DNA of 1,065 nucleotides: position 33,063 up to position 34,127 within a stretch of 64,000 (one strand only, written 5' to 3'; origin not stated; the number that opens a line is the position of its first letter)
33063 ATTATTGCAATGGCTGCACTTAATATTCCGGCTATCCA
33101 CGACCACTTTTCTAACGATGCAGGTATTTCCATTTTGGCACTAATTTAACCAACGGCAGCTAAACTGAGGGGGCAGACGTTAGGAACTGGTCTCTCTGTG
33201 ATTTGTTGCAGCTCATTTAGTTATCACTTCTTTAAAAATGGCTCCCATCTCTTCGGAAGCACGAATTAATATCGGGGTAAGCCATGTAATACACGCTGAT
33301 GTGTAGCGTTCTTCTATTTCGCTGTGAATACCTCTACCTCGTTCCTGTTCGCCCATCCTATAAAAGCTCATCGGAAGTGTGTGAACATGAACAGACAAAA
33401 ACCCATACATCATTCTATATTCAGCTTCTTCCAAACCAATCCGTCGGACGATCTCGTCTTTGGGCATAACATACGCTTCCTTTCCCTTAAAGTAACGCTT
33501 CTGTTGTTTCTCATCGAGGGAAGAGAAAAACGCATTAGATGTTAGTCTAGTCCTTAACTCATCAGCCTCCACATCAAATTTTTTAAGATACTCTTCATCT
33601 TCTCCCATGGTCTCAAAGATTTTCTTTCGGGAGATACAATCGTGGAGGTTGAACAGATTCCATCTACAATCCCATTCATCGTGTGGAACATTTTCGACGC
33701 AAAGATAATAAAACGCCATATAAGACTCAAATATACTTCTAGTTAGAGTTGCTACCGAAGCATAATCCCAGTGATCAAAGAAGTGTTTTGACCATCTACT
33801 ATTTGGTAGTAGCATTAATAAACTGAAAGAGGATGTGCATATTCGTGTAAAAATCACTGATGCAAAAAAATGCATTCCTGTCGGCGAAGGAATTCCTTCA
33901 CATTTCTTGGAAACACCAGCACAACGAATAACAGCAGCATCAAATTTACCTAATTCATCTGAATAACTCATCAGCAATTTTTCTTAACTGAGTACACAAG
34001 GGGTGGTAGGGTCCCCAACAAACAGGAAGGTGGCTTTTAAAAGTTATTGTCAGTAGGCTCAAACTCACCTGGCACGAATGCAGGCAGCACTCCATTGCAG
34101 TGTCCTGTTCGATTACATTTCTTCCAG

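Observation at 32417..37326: Same-strand block RHH / GmrSD-like / two R-x6-H (HEPN-like) proteins / membrane protein: best candidate for an undescribed defence system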

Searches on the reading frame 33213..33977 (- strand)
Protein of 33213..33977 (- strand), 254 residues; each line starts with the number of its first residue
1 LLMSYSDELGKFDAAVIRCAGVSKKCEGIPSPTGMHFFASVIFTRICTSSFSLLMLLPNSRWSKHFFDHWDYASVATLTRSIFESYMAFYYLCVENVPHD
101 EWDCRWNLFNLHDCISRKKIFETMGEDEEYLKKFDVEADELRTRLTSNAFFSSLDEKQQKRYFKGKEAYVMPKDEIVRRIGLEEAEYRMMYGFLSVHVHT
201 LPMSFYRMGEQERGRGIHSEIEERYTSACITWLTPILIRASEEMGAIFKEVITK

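Call 4: search_protein_families(library=pfam, proteins=[window:33213-33977:-], max_evalue=0.1)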
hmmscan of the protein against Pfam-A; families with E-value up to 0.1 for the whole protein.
window:33213-33977:- (254 aa): 2 families
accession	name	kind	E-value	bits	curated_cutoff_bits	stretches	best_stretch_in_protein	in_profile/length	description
PF18928.5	DUF5677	-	1.4e-17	64.7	27.1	1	38-211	3-161/166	Family of unknown function (DUF5677)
PF19938.4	DUF6400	-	0.074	13.5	27.1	0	117-174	13-64/69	Family of unknown function (DUF6400)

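Call 5: search_protein_families(library=padloc, proteins=[window:33213-33977:-], max_evalue=0.1)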
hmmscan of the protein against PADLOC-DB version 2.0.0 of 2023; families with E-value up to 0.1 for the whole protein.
window:33213-33977:- (254 aa): 0 families

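Call 6: search_protein_families(library=ncbifam, proteins=[window:33213-33977:-], max_evalue=0.1)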
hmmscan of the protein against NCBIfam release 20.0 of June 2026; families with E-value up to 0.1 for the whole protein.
window:33213-33977:- (254 aa): 0 families

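Call 7: search_protein_families(library=phrogs, proteins=[window:33213-33977:-], max_evalue=0.1)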
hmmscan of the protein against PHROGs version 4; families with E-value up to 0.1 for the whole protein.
window:33213-33977:- (254 aa): 0 families

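Call 16: find_homologous_proteins(query=window:33213-33977:-)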
Query window:33213-33977:- (254 aa): 118 proteins with E <= 0.001 among 274 candidates.
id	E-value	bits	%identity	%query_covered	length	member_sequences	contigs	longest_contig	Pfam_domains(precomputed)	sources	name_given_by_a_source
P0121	1.9e-128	445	76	99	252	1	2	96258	PF18928.6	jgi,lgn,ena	jgi:hypothetical protein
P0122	1.9e-109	383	100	66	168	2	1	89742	PF18928.6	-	-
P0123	3.3e-84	300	51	96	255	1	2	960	PF18928.6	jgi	jgi:hypothetical protein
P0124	1.4e-83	298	51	97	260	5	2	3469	PF18928.6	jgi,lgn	-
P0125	7.3e-83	296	50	98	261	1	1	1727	PF18928.6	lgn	-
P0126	7.7e-82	293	50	97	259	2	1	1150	PF18928.6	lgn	-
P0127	2.0e-81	291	49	97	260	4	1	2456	PF18928.6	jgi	jgi:hypothetical protein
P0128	3.0e-81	291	49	97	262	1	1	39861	PF18928.6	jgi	jgi:hypothetical protein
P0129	5.1e-81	290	51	98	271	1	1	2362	PF18928.6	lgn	-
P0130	9.8e-81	289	50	97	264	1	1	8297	PF18928.6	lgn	-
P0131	1.5e-80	288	50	97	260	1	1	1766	PF18928.6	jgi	-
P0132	2.6e-80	287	50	97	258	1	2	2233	PF18928.6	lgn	-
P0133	2.7e-80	287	53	94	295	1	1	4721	PF18928.6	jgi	jgi:hypothetical protein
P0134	8.8e-80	286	49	97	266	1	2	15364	PF18928.6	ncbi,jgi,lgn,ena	ncbi:MAG: DUF5677 domain-containing protein [Syntrophales bacterium]|jgi:hypothetical protein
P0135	1.7e-79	285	48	98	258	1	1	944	PF18928.6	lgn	-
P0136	5.7e-79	283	49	96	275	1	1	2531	PF18928.6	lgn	-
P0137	2.3e-78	281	50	98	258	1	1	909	PF18928.6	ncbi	-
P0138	2.3e-78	281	51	97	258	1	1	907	PF18928.6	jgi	jgi:hypothetical protein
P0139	3.3e-78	281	49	96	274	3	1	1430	PF18928.6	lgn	-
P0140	4.7e-78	280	50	96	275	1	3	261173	PF18928.6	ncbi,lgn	-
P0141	7.4e-78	279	50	96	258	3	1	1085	PF18928.6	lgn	-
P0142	1.3e-77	279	48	96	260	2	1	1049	PF18928.6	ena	-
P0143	4.2e-77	277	50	90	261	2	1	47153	PF18928.6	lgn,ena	-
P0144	4.3e-77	277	49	97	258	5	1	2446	PF18928.6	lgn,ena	-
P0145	4.6e-77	277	48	98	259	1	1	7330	PF18928.6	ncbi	-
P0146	7.7e-77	276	49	96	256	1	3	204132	PF18928.6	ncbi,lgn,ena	-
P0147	8.7e-77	276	49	93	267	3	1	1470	PF18928.6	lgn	-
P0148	9.5e-77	276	48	97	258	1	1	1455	PF18928.6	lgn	-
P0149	1.6e-76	275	48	97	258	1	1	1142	PF18928.6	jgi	jgi:hypothetical protein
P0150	9.4e-76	273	48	98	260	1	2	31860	PF18928.6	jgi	jgi:hypothetical protein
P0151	1.9e-75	272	48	97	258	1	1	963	PF18928.6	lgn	-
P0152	5.3e-75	270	47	98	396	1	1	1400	PF18928.6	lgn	-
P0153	6.4e-75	270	47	96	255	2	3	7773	PF18928.6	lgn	-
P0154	7.3e-75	270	45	99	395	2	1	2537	PF18928.6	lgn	-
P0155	4.3e-74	267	46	98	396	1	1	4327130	PF18928.6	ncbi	ncbi:DUF5677 domain-containing protein [Pseudomonas sp. P3C3]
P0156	6.5e-74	267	46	97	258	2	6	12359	PF18928.6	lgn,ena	-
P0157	9.9e-74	266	45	99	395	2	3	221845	PF18928.6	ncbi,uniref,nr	ncbi:DUF5677 domain-containing protein [Pseudomonas syringae]|uniref:DUF5677 domain-containing prote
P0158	1.3e-73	266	47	98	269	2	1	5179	PF18928.6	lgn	-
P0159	7.0e-73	263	49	97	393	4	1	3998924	PF18928.6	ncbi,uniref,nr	ncbi:DUF5677 domain-containing protein [Rhizobium sp. RCAM05973]|uniref:DUF5677 domain-containing pr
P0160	9.4e-73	263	45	99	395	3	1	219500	PF18928.6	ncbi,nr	ncbi:hypothetical protein PS850_03502 [Pseudomonas fluorescens]|nr:hypothetical protein PS850_03502 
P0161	1.1e-72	263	46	96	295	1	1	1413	PF18928.6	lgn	-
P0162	1.3e-72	262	46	97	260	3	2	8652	PF18928.6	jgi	jgi:hypothetical protein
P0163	2.2e-72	262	46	98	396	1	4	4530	PF18928.6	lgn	-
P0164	3.3e-72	261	48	96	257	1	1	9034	PF18928.6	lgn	-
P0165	3.4e-72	261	47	96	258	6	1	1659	PF18928.6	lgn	-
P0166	4.6e-72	260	47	98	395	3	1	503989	PF18928.6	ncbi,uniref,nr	ncbi:DUF5677 domain-containing protein [Pseudomonas oryzihabitans]|uniref:DUF5677 domain-containing 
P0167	4.8e-72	260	47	97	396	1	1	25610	PF18928.6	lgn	-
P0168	6.8e-72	260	46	98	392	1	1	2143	PF18928.6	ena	-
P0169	1.3e-71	259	46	96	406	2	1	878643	PF18928.6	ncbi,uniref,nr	ncbi:DUF5677 domain-containing protein [Mesorhizobium sp. LSJC255A00]|uniref:DUF5677 domain-containi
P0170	1.9e-71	258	48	97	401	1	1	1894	PF18928.6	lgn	-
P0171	2.2e-71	258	48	97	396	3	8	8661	PF18928.6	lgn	-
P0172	3.2e-71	258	44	96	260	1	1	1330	PF18928.6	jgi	jgi:hypothetical protein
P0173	3.8e-71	257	45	99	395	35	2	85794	PF18928.6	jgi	jgi:hypothetical protein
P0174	4.0e-71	257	47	97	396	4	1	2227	PF18928.6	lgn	-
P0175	4.1e-71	257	46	96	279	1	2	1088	PF18928.6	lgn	-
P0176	4.9e-71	257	47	96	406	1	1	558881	PF18928.6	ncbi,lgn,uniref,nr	ncbi:hypothetical protein G6L29_15545 [Agrobacterium rhizogenes]|uniref:DUF5677 domain-containing pr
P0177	5.5e-71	257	49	93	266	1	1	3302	PF18928.6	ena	-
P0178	8.3e-71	256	46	98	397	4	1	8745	PF18928.6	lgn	-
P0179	1.6e-70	255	46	98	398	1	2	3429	PF18928.6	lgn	-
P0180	2.3e-70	255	46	96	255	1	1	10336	PF18928.6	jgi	jgi:hypothetical protein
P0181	4.0e-70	254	47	96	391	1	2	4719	PF18928.6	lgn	-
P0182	5.2e-70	254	45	97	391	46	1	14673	PF18928.6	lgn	-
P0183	7.6e-70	253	45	97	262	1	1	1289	PF18928.6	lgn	-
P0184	9.3e-70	253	44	98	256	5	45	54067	PF18928.6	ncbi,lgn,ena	-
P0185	1.1e-69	253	45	96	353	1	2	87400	PF18928.6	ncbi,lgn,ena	-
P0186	1.5e-69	252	48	89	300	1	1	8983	PF18928.6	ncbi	-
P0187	1.7e-69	252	45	96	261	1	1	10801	PF18928.6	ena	-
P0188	2.6e-69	251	47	98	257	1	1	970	PF18928.6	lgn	-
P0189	2.9e-69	251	47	96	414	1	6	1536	PF18928.6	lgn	-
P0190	2.9e-69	251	46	97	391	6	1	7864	PF18928.6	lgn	-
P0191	4.8e-69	251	47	97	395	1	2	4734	PF18928.6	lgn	-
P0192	5.5e-69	250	46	97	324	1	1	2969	PF18928.6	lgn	-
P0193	1.0e-68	250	47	93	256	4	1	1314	PF18928.6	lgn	-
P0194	1.8e-68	249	46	94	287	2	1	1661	PF18928.6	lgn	-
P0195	1.9e-68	249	45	99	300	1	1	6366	PF18928.6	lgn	-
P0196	5.2e-67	244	46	97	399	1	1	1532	PF18928.6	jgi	jgi:hypothetical protein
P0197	1.3e-66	243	47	94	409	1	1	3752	PF18928.6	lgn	-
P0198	5.2e-66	241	48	84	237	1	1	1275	PF18928.6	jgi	jgi:hypothetical protein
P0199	5.8e-66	240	44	97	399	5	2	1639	PF18928.6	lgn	-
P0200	3.2e-65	238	44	97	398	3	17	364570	PF18928.6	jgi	jgi:hypothetical protein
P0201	5.5e-65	237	44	96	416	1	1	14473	PF18928.6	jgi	-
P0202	6.0e-65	237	42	98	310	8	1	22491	PF18928.6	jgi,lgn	jgi:hypothetical protein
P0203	7.5e-65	237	43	96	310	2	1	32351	PF18928.6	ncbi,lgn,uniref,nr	ncbi:DUF5677 domain-containing protein [Bradyrhizobium sp. 150]|uniref:DUF5677 domain-containing pro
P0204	1.4e-64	236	43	94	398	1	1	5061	PF18928.6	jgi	jgi:hypothetical protein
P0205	1.6e-64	236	43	96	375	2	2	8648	PF18928.6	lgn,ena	-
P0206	2.3e-64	235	45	94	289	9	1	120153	PF18928.6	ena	-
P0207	3.2e-64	235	43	98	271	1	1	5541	PF18928.6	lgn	-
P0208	3.8e-64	235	45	96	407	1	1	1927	PF18928.6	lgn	-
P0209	4.5e-64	234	48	90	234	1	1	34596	PF18928.6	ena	-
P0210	6.0e-64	234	42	97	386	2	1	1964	PF18928.6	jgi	jgi:hypothetical protein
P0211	1.1e-63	233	43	98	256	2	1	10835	PF18928.6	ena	-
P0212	1.9e-63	232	45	94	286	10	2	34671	PF18928.6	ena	-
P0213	2.2e-63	232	44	98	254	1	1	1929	PF18928.6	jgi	jgi:hypothetical protein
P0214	2.5e-63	232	43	97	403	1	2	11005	PF18928.6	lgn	-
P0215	4.2e-63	231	42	99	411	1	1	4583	PF18928.6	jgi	jgi:hypothetical protein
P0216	5.0e-63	231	44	98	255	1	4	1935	PF18928.6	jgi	jgi:hypothetical protein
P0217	5.5e-63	231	45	96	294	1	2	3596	PF18928.6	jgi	jgi:hypothetical protein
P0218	7.3e-63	230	46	88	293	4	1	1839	PF18928.6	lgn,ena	-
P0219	2.0e-62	229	44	96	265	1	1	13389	PF18928.6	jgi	jgi:hypothetical protein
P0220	2.4e-62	229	44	98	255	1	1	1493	PF18928.6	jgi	jgi:hypothetical protein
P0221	2.7e-62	228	43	96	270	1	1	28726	PF18928.6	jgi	jgi:hypothetical protein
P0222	3.5e-62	228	44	98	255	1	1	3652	PF18928.6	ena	-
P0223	1.1e-61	226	44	98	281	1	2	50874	PF18928.6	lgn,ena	-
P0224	1.6e-61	226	41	97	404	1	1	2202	PF18928.6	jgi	jgi:hypothetical protein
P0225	2.8e-61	225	43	98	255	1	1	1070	PF18928.6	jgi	jgi:hypothetical protein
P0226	3.3e-61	225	42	96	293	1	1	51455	PF18928.6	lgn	-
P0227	4.0e-61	225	49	76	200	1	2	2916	PF18928.6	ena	-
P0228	1.8e-60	222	40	97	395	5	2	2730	PF18928.6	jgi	jgi:hypothetical protein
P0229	5.7e-60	221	43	96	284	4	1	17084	PF18928.6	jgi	jgi:uncharacterized protein DUF5677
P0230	9.2e-60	220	40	97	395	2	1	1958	PF18928.6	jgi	jgi:hypothetical protein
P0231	8.3e-55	204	44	82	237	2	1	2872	PF18928.6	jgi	jgi:hypothetical protein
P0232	3.2e-54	202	39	89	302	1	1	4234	PF18928.6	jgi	jgi:hypothetical protein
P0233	1.4e-52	197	50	67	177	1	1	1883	PF18928.6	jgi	jgi:hypothetical protein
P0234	1.6e-52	196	41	85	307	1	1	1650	PF18928.6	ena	-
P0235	7.1e-51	191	49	69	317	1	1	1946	PF18928.6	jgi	jgi:hypothetical protein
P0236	2.0e-48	183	44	73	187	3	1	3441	PF18928.6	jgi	jgi:Family of unknown function (DUF5677)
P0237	4.9e-46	175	47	70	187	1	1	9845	PF18928.6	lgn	-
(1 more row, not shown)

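Call 18: find_encoding_contigs(protein=P0121, flank=8000, max_places=4)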
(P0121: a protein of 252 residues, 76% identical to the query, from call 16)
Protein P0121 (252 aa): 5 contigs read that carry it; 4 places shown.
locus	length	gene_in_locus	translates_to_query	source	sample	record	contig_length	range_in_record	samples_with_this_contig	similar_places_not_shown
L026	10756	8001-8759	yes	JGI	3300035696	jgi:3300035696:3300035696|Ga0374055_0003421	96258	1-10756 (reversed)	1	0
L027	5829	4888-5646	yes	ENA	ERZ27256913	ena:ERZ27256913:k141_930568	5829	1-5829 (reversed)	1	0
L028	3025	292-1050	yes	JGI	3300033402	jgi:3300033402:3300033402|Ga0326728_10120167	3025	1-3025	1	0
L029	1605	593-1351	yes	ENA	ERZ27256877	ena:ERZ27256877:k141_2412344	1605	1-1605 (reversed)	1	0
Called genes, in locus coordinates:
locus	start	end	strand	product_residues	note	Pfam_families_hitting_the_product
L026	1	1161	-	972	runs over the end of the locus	PF03389:MobA_MobL, PF00107:ADH_zinc_N (faint), PF01443:Viral_helicase1 (faint), PF05970:PIF1 (weak), PF13245:AAA_19, PF13604:AAA_30, PF22232:TraI_hel_assoc_N, PF18335:SH3_13 (weak)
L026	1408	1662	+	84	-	-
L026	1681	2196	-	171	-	-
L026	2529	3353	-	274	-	PF13708:DUF4942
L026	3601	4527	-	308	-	PF08401:ArdcN, PF18818:MPTase-PolyVal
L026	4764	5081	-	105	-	PF11171:DUF2958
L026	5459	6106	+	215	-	-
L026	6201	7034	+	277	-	PF10899:AbiGi (faint)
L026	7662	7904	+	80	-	-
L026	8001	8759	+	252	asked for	PF18928:DUF5677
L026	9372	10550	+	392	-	-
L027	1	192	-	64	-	?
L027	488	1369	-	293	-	PF08401:ArdcN, PF18818:MPTase-PolyVal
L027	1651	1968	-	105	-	PF11171:DUF2958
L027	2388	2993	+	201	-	-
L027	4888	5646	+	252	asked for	PF18928:DUF5677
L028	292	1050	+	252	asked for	PF18928:DUF5677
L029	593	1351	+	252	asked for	PF18928:DUF5677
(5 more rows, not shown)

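Call 52: search_solved_structures(query=A4, max_evalue=10, show_alignments=2)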
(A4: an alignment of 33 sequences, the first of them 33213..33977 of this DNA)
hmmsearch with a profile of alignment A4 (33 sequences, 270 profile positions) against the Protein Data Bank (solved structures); distinct sequences matched with E-value up to 10: 0.

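Call 54: find_encoding_contigs(protein=P0184, flank=6000, max_places=5)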
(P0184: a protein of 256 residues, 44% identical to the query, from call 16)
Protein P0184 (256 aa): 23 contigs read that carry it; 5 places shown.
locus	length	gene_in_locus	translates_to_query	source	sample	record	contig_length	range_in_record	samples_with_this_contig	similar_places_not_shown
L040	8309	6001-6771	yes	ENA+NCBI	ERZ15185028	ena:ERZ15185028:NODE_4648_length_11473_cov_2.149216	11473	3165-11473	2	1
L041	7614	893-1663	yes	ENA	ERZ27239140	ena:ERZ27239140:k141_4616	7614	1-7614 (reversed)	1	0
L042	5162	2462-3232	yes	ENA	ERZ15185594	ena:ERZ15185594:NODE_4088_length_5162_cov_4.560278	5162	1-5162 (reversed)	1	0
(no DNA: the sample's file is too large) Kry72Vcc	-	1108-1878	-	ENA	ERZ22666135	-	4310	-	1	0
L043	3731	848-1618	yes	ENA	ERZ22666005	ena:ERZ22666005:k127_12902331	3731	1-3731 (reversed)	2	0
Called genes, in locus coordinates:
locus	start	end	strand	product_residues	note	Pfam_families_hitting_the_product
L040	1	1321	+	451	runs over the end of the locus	PF01656:CbiA, PF13500:AAA_26 (weak), PF07685:GATase_3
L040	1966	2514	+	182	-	-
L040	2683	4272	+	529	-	PF00009:GTP_EFTU, PF01926:MMR_HSR1 (weak), PF22042:EF-G_D2, PF03144:GTP_EFTU_D2, PF16658:RF3_C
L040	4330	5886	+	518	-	PF04055:Radical_SAM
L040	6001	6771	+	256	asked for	PF18928:DUF5677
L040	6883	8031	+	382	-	-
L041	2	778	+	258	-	?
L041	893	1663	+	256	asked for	PF18928:DUF5677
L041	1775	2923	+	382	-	-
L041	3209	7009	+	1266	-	PF18076:FGAR-AT_N, PF02769:AIRS_C, PF22689:FGAR-AT_PurM_N-like, PF02769:AIRS_C, PF13507:GATase_5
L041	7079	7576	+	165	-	PF05728:UPF0227 (weak), PF00561:Abhydrolase_1, PF12146:Hydrolase_4 (weak)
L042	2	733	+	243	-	?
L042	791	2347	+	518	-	PF04055:Radical_SAM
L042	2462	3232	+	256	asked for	PF18928:DUF5677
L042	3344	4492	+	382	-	-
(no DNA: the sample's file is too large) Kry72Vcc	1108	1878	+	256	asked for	PF18928:DUF5677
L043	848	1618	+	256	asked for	PF18928:DUF5677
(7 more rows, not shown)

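Call 55: find_encoding_contigs(protein=P0140, flank=6000, max_places=3)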
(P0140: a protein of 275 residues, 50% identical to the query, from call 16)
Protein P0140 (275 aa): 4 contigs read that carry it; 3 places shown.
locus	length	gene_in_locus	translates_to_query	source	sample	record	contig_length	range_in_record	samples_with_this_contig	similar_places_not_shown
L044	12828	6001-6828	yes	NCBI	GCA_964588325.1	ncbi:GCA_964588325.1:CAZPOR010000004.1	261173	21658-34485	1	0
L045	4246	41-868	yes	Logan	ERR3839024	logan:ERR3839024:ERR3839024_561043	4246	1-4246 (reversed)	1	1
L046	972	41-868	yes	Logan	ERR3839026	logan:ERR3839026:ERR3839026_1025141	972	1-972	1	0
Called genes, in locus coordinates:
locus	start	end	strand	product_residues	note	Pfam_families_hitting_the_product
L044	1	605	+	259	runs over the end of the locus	PF00005:ABC_tran, PF13304:AAA_21 (faint)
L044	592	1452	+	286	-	PF00950:ABC-3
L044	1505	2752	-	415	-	PF13495:Phage_int_SAM_4, PF00589:Phage_integrase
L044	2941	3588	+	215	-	PF13643:DUF4145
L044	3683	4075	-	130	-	-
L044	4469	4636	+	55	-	-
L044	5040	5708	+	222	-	PF01797:Y1_Tnp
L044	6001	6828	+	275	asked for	PF18928:DUF5677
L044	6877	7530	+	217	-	PF03358:FMN_red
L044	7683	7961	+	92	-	PF02604:PhdYeFM_antitox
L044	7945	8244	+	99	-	PF05016:ParE_toxin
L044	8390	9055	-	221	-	PF13847:Methyltransf_31 (weak), PF13649:Methyltransf_25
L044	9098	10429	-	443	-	PF22039:HUTI_composite_bact, PF01979:Amidohydro_1, PF07969:Amidohydro_3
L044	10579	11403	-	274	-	PF01048:PNP_UDP_1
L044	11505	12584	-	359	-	PF00027:cNMP_binding, PF02518:HATPase_c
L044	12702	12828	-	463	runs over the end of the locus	PF14821:Thr_synth_N, PF00291:PALP, PF24857:THR4_C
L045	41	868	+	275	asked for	PF18928:DUF5677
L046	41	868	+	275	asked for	PF18928:DUF5677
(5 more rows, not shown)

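Call 58: predict_structure(alignment_id=A4)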
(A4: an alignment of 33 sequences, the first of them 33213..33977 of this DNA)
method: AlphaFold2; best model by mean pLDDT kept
length: 254 residues; sequences in the alignment: 33
mean_pLDDT: 90.2   pTM: 0.87
mean pLDDT of the five models: 90.2, 89.5, 89.0, 89.0, 89.0
residues with pLDDT >= 90: 189; 70-90: 41; 50-70: 21; < 50: 3
segments of 3 or more residues with pLDDT < 50: none
pLDDT, mean of each block of 10 residues (from residue 1): 83 98 92 93 97 94 79 90 97 96 96 96 95 97 98 96 94 94 91 73 54 74 90 97 95 83
secondary structure, 60 per line:
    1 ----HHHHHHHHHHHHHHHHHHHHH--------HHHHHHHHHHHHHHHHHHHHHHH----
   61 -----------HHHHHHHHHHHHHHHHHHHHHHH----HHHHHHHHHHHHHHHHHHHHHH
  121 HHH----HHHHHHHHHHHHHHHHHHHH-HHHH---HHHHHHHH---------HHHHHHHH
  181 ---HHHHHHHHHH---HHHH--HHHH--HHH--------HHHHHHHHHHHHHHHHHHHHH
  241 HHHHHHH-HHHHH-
elements in order: H5-25 H34-56 H72-94 H99-123 H128-147 H149-152 H156-163 H173-180 H184-193 H197-200 H203-206 H220-247 H249-253

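Call 61: fold_search(model_id=the predicted structure, library=pdb)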
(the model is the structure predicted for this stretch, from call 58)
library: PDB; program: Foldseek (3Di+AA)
matches with E <= 10: 452; with E <= 0.001: 0
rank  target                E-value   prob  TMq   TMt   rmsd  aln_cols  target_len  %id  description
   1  7vvl_R                1.7e-01  0.51  0.29  0.23  19.4       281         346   11  PTH-bound human PTH1R in complex with Gs (class2) (released 2022-08-03)
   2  4e40                  1.8e-01  0.63  0.25  0.26  24.0       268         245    9  The haptoglobin-hemoglobin receptor of Trypanosoma congolense (released 2013-01-16)
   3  7y35_R                2.1e-01  0.35  0.25  0.19  19.4       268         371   10  Cryo-EM structure of the Abaloparatide-bound human PTH1R-Gs complex (released 2023-07-05)
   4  7vvk_R                2.5e-01  0.21  0.22  0.18  19.6       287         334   14  PTH-bound human PTH1R in complex with Gs (class1) (released 2022-08-03)
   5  9ly3_R                2.8e-01  0.13  0.17  0.14  20.3       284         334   14  A Cryo-EM structure of LA-PTH-PTH1R-V2RT-Beta-arrestin1 complex (state 2 conformation) (released 2026-03-04)
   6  8yg4_R                3.5e-01  0.35  0.28  0.25  19.3       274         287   12  A cryo-EM structure of LA-PTH-R1-PTH1R-Gs complex structure (released 2025-09-03)
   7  8fls_R                3.7e-01  0.23  0.25  0.19  20.1       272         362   11  Human PTH1R in complex with Abaloparatide and Gs (released 2023-04-26)
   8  6nbf_R                4.1e-01  0.21  0.24  0.18  19.0       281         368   10  Cryo-EM structure of parathyroid hormone receptor type 1 in complex with a long-acting parathyroid hormone analog and  (released 2019-04-17)
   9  7vvm_R                4.1e-01  0.12  0.18  0.15  20.5       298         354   14  PTH-bound human PTH1R in complex with Gs (class3) (released 2022-08-03)
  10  6nbi_R                4.3e-01  0.18  0.22  0.17  20.4       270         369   12  Cryo-EM structure of parathyroid hormone receptor type 1 in complex with a long-acting parathyroid hormone analog and  (released 2019-04-17)
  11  9ocj_B                4.3e-01  0.09  0.14  0.08  19.8       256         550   16  Transporter associated with antigen processing (TAP) bound to the viral protein CPXV012 in the outward-facing open sta (released 2025-09-10)
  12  6wzg_R                4.5e-01  0.28  0.26  0.20  18.8       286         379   11  Human secretin receptor Gs complex (released 2020-08-12)
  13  6p9y_R                4.5e-01  0.23  0.25  0.24  19.3       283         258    9  PAC1 GPCR Receptor complex (released 2020-02-05)
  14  8flr_R                4.5e-01  0.23  0.26  0.20  19.4       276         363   11  Human PTH1R in complex with PTHrP and Gs (released 2023-04-26)
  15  9m0d_R                5.1e-01  0.20  0.23  0.23  16.9       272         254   10  Cryo-EM structure of neurotensin receptor 1 in complex with beta-arrestin 1 (released 2025-04-09)
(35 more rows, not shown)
